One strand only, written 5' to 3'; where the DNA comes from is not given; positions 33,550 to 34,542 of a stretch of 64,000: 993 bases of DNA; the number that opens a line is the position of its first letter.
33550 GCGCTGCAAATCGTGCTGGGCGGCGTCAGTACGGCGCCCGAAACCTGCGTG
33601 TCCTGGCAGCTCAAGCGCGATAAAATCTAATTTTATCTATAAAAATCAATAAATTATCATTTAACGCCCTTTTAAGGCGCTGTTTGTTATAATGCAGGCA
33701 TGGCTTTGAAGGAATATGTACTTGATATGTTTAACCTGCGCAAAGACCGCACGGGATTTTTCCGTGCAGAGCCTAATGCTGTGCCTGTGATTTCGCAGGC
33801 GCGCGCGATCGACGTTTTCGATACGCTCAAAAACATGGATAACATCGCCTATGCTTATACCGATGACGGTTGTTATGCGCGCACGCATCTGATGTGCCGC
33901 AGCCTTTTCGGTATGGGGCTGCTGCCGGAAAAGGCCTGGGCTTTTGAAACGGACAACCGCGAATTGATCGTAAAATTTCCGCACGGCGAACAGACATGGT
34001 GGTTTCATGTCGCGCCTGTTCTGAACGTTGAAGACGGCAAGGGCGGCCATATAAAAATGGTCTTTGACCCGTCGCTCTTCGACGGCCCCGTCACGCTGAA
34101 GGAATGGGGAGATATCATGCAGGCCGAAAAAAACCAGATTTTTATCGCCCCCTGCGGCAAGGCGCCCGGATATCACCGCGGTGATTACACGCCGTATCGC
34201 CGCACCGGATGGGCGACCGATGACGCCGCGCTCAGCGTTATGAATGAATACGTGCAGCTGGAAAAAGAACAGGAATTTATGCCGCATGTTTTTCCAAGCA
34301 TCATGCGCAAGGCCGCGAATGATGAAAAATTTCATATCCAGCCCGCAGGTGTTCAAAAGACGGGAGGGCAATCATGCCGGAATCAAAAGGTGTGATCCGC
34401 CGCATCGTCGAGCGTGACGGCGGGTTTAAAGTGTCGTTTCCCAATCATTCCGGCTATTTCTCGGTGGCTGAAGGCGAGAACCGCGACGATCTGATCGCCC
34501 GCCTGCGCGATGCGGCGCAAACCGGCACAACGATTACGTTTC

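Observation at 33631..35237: Candidate novel system: two protein-glutaminase-like Cys-His-Asp paralogs bracketing a translationally coupled 68-aa ORF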

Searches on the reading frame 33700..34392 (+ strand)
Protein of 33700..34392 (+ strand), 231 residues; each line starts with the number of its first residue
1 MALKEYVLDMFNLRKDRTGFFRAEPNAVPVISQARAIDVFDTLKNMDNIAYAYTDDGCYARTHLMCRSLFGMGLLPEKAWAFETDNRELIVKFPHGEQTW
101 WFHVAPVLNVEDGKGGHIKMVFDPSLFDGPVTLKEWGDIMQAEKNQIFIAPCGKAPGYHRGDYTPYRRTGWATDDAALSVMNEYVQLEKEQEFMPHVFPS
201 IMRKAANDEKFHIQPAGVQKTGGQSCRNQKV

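Call 4: search_protein_families(library=pfam, proteins=[window:33700-34392:+], max_evalue=1)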
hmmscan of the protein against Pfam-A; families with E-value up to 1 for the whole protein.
window:33700-34392:+ (231 aa): 1 family
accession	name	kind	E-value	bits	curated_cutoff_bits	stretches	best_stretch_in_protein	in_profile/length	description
PF18626.7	Gln_deamidase_2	-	2.5e-25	89.2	25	1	38-138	3-104/106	Glutaminase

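Call 5: search_protein_families(library=ncbifam, proteins=[window:33700-34392:+], max_evalue=1)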
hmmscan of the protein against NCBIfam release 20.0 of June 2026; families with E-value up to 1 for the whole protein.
window:33700-34392:+ (231 aa): 1 family
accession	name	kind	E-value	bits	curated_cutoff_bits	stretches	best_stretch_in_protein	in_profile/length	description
NF040782.1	PG_glutam_Chrys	equivalog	9.8e-12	44.7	250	1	45-138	164-256/321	protein-glutamine glutaminase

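Call 7: search_solved_structures(query=window:33700-34392:+, max_evalue=10, show_alignments=3)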
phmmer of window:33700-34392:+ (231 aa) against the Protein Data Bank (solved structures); distinct sequences matched with E-value up to 10: 6.
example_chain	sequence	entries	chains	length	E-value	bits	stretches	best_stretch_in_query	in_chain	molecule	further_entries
8z3i_A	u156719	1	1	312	4e-07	32.9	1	49-147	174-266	Protein glutaminase domain-containing protein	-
2ksv_A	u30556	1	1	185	4.1e-07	32.9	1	48-138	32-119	Protein-glutaminase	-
2zk9_X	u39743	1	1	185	4.2e-07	32.9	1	48-138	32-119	Protein-glutaminase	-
3a54_A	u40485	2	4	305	1.1e-06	31.4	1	48-138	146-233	Protein-glutaminase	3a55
3a56_A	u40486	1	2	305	1.2e-06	31.4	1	48-138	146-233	Protein-glutaminase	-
1vlc_A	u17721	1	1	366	0.49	13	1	118-201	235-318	3-isopropylmalate dehydrogenase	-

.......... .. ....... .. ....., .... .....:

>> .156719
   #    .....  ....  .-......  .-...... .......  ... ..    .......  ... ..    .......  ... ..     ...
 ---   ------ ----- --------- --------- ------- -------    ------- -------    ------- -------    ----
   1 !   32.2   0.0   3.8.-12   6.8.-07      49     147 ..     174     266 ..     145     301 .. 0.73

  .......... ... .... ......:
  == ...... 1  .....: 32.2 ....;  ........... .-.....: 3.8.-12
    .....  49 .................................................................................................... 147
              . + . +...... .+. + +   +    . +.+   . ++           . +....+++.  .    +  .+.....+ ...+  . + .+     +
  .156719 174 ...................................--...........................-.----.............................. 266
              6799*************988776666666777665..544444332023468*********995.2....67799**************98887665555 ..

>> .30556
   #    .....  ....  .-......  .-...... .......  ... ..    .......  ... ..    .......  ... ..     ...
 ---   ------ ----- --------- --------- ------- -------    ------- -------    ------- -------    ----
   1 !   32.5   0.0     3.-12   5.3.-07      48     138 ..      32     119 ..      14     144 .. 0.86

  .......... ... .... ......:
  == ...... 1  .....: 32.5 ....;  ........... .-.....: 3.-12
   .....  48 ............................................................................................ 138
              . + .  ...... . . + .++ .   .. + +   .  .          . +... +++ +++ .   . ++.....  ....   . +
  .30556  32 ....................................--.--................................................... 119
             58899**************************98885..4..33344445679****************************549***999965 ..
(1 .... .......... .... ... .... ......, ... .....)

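Call 8: find_homologous_proteins(query=window:33700-34392:+)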
Query window:33700-34392:+ (231 aa): 53 proteins with E <= 0.001 among 120 candidates.
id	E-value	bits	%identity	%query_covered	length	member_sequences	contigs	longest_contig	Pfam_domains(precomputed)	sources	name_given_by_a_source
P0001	8.8e-141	485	87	100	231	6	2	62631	PF18626.8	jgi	jgi:hypothetical protein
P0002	1.4e-123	429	81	96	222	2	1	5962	PF18626.8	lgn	-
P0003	1.7e-122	425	79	97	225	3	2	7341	PF18626.8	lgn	-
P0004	2.6e-119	415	77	100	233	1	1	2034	PF18626.8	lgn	-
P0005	1.3e-103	364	67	100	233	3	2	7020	PF18626.8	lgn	-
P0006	2.1e-100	353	67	100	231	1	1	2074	PF18626.8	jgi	jgi:hypothetical protein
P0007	2.6e-83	297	56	100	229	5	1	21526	PF18626.8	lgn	-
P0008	2.7e-80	287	52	100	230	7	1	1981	PF18626.8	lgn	-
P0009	2.9e-80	287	55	97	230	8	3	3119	PF18626.8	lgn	-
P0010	1.5e-76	275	54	94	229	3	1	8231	PF18626.8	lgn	-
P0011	5.1e-76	273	55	98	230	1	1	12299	PF18626.8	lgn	-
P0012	2.4e-74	268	55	97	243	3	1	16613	PF18626.8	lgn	-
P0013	2.9e-71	258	56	88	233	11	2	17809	PF18626.8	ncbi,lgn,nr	ncbi:MAG: hypothetical protein H3C49_06505 [Alphaproteobacteria bacterium]|nr:hypothetical protein [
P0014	5.5e-67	244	50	98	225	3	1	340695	PF18626.8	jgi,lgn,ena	-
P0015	1.0e-65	240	53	87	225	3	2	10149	PF18626.8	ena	-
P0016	2.4e-65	238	54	87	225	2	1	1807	PF18626.8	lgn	-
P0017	4.6e-65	237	51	98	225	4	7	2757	PF18626.8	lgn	-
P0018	2.8e-60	222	52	89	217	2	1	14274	PF18626.8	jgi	-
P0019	8.6e-49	184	56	67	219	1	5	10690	PF18626.8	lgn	-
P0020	4.1e-45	172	49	74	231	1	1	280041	PF18626.8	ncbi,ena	-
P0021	2.3e-44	170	49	71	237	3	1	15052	PF18626.8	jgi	jgi:hypothetical protein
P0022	2.4e-44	170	48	77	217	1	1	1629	PF18626.8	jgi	jgi:hypothetical protein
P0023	6.1e-43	165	40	92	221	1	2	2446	PF18626.8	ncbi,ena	-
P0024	3.1e-42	163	45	90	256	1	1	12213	PF18626.8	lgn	-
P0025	4.4e-42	162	50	68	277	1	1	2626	PF18626.8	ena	-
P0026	2.6e-40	156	48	70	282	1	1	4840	PF18626.8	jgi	-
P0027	6.4e-40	155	47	75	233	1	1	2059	PF18626.8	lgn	-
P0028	1.7e-39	154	44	79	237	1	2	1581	PF18626.8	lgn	-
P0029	1.8e-39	154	47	70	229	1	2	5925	PF18626.8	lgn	-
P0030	2.0e-39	153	51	65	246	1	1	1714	PF18626.8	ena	-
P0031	5.9e-38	149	44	80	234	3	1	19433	PF18626.8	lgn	-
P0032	1.1e-37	148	46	69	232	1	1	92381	PF18626.8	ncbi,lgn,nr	ncbi:MAG: hypothetical protein K8R48_07120 [Alphaproteobacteria bacterium]|nr:hypothetical protein [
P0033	3.0e-35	140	45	75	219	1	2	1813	PF18626.8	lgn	-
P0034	3.9e-35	139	40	78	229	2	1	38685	PF18626.8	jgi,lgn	jgi:hypothetical protein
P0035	2.9e-34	137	42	76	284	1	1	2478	PF18626.8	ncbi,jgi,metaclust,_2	metaclust:\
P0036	3.9e-34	136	43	81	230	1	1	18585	PF18626.8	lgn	-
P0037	5.0e-33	133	43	73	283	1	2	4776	PF18626.8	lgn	-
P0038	8.0e-33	132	42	78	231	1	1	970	PF18626.8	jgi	jgi:hypothetical protein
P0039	1.6e-32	131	42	75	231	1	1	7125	PF18626.8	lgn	-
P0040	4.3e-32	129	42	76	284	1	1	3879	PF18626.8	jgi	-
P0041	6.0e-32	129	39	83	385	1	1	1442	PF18626.8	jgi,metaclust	metaclust:\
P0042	6.0e-32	129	40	85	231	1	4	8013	PF18626.8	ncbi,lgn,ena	-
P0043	1.1e-31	128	41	74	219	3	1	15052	PF18626.8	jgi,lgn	jgi:hypothetical protein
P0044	1.4e-28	118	36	83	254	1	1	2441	PF18626.8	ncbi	-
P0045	9.6e-26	109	41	70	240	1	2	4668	PF18626.8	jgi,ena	jgi:hypothetical protein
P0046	5.7e-22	96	45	45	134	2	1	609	PF18626.8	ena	-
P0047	1.0e-21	96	41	57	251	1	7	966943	PF18626.8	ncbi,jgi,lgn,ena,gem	-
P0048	5.2e-21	93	42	66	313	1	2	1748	PF18626.8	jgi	jgi:hypothetical protein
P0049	1.6e-18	85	42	49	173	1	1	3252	PF18626.8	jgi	jgi:Glutaminase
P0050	2.9e-18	84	35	71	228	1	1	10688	PF18626.8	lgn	-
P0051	1.5e-12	66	32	48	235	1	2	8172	PF18626.8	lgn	-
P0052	8.4e-8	50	36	42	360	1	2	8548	PF18626.8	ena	-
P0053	1.1e-4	40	32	61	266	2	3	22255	PF18626.8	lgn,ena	-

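Call 17: find_encoding_contigs(protein=P0018, flank=5000, max_places=3)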
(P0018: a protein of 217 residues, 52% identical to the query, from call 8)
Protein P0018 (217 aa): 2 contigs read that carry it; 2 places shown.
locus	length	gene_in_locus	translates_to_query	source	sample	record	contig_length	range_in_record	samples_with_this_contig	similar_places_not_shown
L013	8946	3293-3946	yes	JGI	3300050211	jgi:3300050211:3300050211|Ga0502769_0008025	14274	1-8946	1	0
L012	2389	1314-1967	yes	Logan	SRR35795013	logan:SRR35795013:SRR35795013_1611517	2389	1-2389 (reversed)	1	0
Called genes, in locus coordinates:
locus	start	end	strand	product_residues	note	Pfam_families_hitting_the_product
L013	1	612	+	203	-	?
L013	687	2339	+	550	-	PF16889:Hepar_II_III_N, PF07940:Hepar_II_III_C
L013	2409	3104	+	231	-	PF18626:Gln_deamidase_2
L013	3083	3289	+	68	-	-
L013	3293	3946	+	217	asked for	PF18626:Gln_deamidase_2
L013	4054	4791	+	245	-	PF01728:FtsJ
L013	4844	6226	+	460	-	PF00478:IMPDH, PF00571:CBS, PF01070:FMN_dh (weak), PF01645:Glu_synthase (faint)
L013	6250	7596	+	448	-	PF22458:RsmF-B_ferredox, PF01209:Ubie_methyltran (faint), PF01189:Methyltr_RsmB-F, PF13847:Methyltransf_31, PF13649:Methyltransf_25 (faint)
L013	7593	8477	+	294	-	PF01882:DUF58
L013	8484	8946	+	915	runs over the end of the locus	PF07584:BatA, PF13709:DUF4159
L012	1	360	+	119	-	?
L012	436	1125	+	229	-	PF18626:Gln_deamidase_2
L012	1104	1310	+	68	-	-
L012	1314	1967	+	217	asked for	PF18626:Gln_deamidase_2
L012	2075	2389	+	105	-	?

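Call 18: find_encoding_contigs(protein=P0001, flank=5000, max_places=3)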
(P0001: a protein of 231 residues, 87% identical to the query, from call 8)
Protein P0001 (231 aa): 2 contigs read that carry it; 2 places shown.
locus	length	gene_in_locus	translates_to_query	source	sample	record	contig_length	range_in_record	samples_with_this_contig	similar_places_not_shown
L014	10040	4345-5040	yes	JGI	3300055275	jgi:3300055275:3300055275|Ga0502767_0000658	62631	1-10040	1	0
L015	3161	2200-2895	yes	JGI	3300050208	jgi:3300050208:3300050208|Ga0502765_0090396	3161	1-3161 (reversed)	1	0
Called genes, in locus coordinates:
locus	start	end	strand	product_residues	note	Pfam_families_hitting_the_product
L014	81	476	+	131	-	PF01817:CM_2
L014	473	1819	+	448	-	PF01029:NusB, PF01189:Methyltr_RsmB-F, PF13649:Methyltransf_25 (faint)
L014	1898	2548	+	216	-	PF00834:Ribul_P_3_epim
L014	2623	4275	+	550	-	PF16889:Hepar_II_III_N (faint), PF07940:Hepar_II_III_C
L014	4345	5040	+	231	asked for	PF18626:Gln_deamidase_2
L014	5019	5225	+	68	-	-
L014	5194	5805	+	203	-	-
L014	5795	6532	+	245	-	PF01728:FtsJ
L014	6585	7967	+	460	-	PF00478:IMPDH, PF03060:NMO (faint), PF00571:CBS, PF01070:FMN_dh (weak)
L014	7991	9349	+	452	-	PF22458:RsmF-B_ferredox, PF01209:Ubie_methyltran (faint), PF01189:Methyltr_RsmB-F, PF13649:Methyltransf_25 (faint), PF13847:Methyltransf_31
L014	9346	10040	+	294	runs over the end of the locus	PF01882:DUF58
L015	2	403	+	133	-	?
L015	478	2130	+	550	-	PF16889:Hepar_II_III_N (faint), PF07940:Hepar_II_III_C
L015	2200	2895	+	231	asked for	PF18626:Gln_deamidase_2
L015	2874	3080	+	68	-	-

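Call 21: find_related_loci(query=A2, collection=genome_contigs, flank=5000)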
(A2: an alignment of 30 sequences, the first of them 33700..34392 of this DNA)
Query A2 (231 aa) in genome_contigs; peptide patterns used: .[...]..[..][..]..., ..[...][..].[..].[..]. (x = any residue, [..] = any of these).
162 stretches matched a pattern; 106 encode a relative of the query (tblastn E <= 1e-3); the best 80 are kept; 80 distinct loci.
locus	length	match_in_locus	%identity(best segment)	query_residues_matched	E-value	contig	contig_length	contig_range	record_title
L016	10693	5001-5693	81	1-231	5e-132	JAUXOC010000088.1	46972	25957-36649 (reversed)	MAG: Alphaproteobacteria bacterium isolate C1_metabat.bin.32 C1_k141_169947, whole genome shotgun sequence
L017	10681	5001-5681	56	1-226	2e-87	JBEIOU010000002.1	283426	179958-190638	MAG: Micavibrio sp. isolate Sample-106-S6-bin-24 Sample_106_S6-bin_24-k141_1340622, whole genome shotgun sequence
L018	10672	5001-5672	55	1-217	3e-78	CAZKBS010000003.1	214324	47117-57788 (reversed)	MAG TPA_asm: uncultured Micavibrio sp. isolate SRP290908_co2_99 genome assembly, contig: NODE_39_length_214324_cov_33.09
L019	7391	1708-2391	54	1-230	6e-85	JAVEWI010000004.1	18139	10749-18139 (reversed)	MAG: Bdellovibrionales bacterium isolate BF4_141 NODE_9429_length_18139_cov_4.165001_Biofilm4, whole genome shotgun sequ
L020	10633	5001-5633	40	4-219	2e-47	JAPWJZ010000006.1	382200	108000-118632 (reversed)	MAG: Micavibrio sp. isolate Chal_Metagen_Bin5 11302, whole genome shotgun sequence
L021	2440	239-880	40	1-212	1e-47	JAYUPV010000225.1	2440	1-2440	MAG: Alphaproteobacteria bacterium isolate GL11_Down_metabinner_1 GL11_Down_metabinner_1_224, whole genome shotgun seque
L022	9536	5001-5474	46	31-189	4e-42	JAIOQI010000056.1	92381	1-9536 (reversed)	MAG: Alphaproteobacteria bacterium isolate LakeFargette_0920_ALND_MAG_58_11 LacPavin_0920_ALND_scaffold_564584, whole ge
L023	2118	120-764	40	4-222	2e-41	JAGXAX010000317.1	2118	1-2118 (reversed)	MAG: Alphaproteobacteria bacterium isolate REEB87 contig-150_80169, whole genome shotgun sequence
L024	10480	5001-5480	44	31-189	1e-40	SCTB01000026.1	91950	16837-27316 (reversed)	MAG: Alphaproteobacteria bacterium isolate FW300_bin.31 FW300_bin.31-29189, whole genome shotgun sequence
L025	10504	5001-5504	43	29-196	6e-40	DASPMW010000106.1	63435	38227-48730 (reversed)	MAG TPA_asm: Patescibacteria group bacterium isolate SMAG_U12103 k141_231066, whole genome shotgun sequence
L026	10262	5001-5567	41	13-203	3e-39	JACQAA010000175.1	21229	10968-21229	MAG: Proteobacteria bacterium isolate NC_groundwater_904_Pr1_S-0.2um_52_13 Montesol18-Sp2_coassembly_scaffold_1159241, w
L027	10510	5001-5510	41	20-186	3e-37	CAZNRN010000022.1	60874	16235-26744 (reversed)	MAG TPA_asm: uncultured Micavibrio sp. isolate binchicken_co199_124 genome assembly, contig: NODE_588_length_60874_cov_6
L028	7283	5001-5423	45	30-166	2e-36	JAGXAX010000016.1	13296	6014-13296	MAG: Alphaproteobacteria bacterium isolate REEB87 contig-150_6002, whole genome shotgun sequence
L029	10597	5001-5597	36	24-211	2e-34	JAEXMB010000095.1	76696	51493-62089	MAG: Proteobacteria bacterium isolate OH_HBlB_32 k127_442181, whole genome shotgun sequence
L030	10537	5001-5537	35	31-209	4e-33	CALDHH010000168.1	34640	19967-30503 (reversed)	MAG: uncultured Alphaproteobacteria bacterium isolate B3_Bin_Bin_115_1 genome assembly, contig: c_000001149971, whole ge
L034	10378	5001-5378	42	40-163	1e-25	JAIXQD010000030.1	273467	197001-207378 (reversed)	MAG: Rickettsiales bacterium isolate C4_MAG_00014 pond_C4_MAG_00014_000000000018, whole genome shotgun sequence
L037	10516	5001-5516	37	30-191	4e-25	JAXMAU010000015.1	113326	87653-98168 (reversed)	MAG: Gemmataceae bacterium isolate STL-PLA18 C1.56.fa-15, whole genome shotgun sequence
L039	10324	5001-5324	46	30-141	8e-25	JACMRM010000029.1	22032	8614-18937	MAG: Bacteriovorax sp. isolate LF-bin-6 FL-bin-6-contig-k141_255823, whole genome shotgun sequence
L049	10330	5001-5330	40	30-143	3e-23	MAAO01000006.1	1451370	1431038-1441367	Halobacteriovorax marinus isolate 36_234_T64 BD02T64_scaffold_0, whole genome shotgun sequence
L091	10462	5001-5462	30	3-136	3e-17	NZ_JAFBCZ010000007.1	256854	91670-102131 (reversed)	Herpetosiphon giganteus strain DSM 589 Ga0454001_07, whole genome shotgun sequence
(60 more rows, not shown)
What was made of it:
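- The taxon list is dominated by predators (call 21). The predator enrichment is biased because the genome scan used peptide patterns taken from this subfamily (call 21).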

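Call 39: predict_structure(alignment_id=A2)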
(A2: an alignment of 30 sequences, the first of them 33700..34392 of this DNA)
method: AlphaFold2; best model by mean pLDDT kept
length: 231 residues; sequences in the alignment: 30
mean_pLDDT: 89.3   pTM: 0.84
mean pLDDT of the five models: 89.3, 88.9, 88.9, 88.4, 88.0
residues with pLDDT >= 90: 172; 70-90: 31; 50-70: 19; < 50: 9
segments of 3 or more residues with pLDDT < 50: 211-215
pLDDT, mean of each block of 10 residues (from residue 1): 77 78 94 98 96 94 98 98 96 92 98 96 97 98 97 95 95 96 94 85 81 48 55 52
secondary structure, 60 per line:
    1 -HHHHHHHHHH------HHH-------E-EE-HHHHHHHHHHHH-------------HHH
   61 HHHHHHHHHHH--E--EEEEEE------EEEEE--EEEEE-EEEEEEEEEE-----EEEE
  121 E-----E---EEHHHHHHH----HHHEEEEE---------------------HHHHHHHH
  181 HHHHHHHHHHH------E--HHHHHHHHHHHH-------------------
elements in order: H2-11 H33-44 H58-71 E77-82 E89-93 E96-100 E102-111 E117-121 H133-139 E147-151 H173-191 H201-212

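Call 43: fold_search(model_id=the predicted structure, library=pdb)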
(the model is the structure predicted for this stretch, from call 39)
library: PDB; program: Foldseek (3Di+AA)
matches with E <= 10: 307; with E <= 0.001: 6
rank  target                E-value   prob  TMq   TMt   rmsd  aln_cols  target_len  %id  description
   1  8z3i                  5.9e-10  1.00  0.54  0.46   6.4       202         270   22  Crystal Structure of Protein Glutaminase FBPG(Flavobacterium sp.316) (released 2025-04-23)
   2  2zk9                  1.1e-08  1.00  0.52  0.63  15.7       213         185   21  Crystal Structure of Protein-glutaminase (released 2009-03-17)
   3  3a54_A                1.9e-08  1.00  0.55  0.46   5.9       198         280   21  Crystal structure of the A47Q1 mutant of pro-protein-glutaminase (released 2010-08-11)
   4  2ksv_MODEL_1_A        2.7e-08  1.00  0.48  0.59   1.8       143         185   26  The NMR structure of protein-glutaminase from Chryseobacterium proteolyticum (released 2010-02-16)
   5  3a56_A                2.7e-08  1.00  0.54  0.45   4.6       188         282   22  Crystal structure of pro- protein-glutaminase (released 2010-08-11)
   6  3a56_B                5.1e-08  1.00  0.60  0.50   3.6       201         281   22  Crystal structure of pro- protein-glutaminase (released 2010-08-11)
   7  8jjw_A                6.6e-03  0.97  0.32  0.35   8.9       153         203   10  Crystal structure of QG-hNTAQ1 C28S (released 2024-06-26)
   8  8jk0                  8.4e-03  0.97  0.32  0.36   6.7       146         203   10  Crystal structure of QL-hNTAQ1 C28S (released 2024-06-26)
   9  3c9q_A                8.4e-03  0.96  0.32  0.37   6.6       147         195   12  Crystal structure of the uncharacterized human protein C8orf32 with bound peptide (released 2008-02-26)
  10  8jjf                  1.2e-02  0.99  0.33  0.37   4.1       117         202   12  Crystal structure of QE-hNTAQ1 C28S (released 2024-06-26)
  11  8jju_A                1.2e-02  0.92  0.31  0.35   9.0       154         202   10  Crystal structure of QD-hNTAQ1 C28S (released 2024-06-26)
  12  8jjy_A                1.4e-02  0.92  0.32  0.35   8.9       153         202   10  Crystal structure of QN-hNTAQ1 C28S (released 2024-06-26)
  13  8jji_A                1.7e-02  0.85  0.30  0.34   9.0       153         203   10  Crystal structure of QR-hNTAQ1 C28S (released 2024-06-26)
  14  8jjh                  2.0e-02  0.98  0.33  0.37   4.1       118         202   12  Crystal structure of QH-hNTAQ1 C28S (released 2024-06-26)
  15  8jk1_A                2.0e-02  0.85  0.30  0.34   9.4       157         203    9  Crystal structure of QA-hNTAQ1 C28S (released 2024-06-26)
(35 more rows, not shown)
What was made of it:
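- Closest known: Protein-glutaminase. Same: The catalytic domain family, the fold and the Cys-His-Asp triad are the same (calls 4, 7, 43).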

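Call 46: search_protein_families(library=pfam, proteins=[L020:4326-5735:+, L039:3660-5516:+, L049:3831-5537:+, L024:4707-7190:+, L037:4341-5612:+, L091:4536-5678:+, L034:4797-5696:+], max_evalue=0.01)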
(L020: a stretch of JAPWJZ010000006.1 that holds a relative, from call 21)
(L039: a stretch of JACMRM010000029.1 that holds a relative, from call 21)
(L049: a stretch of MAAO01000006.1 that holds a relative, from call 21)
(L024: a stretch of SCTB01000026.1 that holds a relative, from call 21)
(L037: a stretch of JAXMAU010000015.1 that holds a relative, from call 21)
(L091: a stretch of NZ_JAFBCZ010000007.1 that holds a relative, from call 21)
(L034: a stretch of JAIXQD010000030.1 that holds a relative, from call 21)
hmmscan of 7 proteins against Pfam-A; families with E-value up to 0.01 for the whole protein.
L020:4326-5735:+ (470 aa): 1 family
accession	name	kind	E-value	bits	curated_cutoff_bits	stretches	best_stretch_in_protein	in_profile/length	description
PF18626.7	Gln_deamidase_2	-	2.4e-27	95.7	25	1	259-362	2-105/106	Glutaminase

L039:3660-5516:+ (619 aa): 1 family
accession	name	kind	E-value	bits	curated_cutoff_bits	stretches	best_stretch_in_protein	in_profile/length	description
PF18626.7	Gln_deamidase_2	-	2.1e-30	105.5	25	1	455-554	2-106/106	Glutaminase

L049:3831-5537:+ (569 aa): 1 family
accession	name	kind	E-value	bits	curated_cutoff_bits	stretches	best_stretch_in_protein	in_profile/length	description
PF18626.7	Gln_deamidase_2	-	2e-30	105.5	25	1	397-497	1-106/106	Glutaminase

L024:4707-7190:+ (828 aa): 1 family
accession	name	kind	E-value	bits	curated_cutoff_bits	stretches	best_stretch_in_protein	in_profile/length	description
PF18626.7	Gln_deamidase_2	-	1.2e-23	83.8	25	1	104-209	1-106/106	Glutaminase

L037:4341-5612:+ (424 aa): 1 family
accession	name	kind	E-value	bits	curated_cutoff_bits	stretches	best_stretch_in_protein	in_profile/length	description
PF18626.7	Gln_deamidase_2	-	3.4e-29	101.6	25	1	228-330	2-103/106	Glutaminase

L091:4536-5678:+ (381 aa): 3 families
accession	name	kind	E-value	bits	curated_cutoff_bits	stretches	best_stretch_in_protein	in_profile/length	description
PF18626.7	Gln_deamidase_2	-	8.8e-24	84.2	25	1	190-313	3-106/106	Glutaminase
PF06013.18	WXG100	-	2.3e-10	41.1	27.3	1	24-108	3-85/86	Proteins of 100 residues with WXG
PF00823.25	PPE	-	0.0058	17.1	26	0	37-109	30-95/165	PPE family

L034:4797-5696:+ (300 aa): 1 family
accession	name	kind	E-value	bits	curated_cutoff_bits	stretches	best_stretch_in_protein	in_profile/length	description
PF18626.7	Gln_deamidase_2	-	1.3e-19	70.8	25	1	69-170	5-105/106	Glutaminase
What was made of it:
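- On Polymorphic toxin / effector-immunity system: A WXG100 + PF18626 fusion occurs in Herpetosiphon (call 46).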
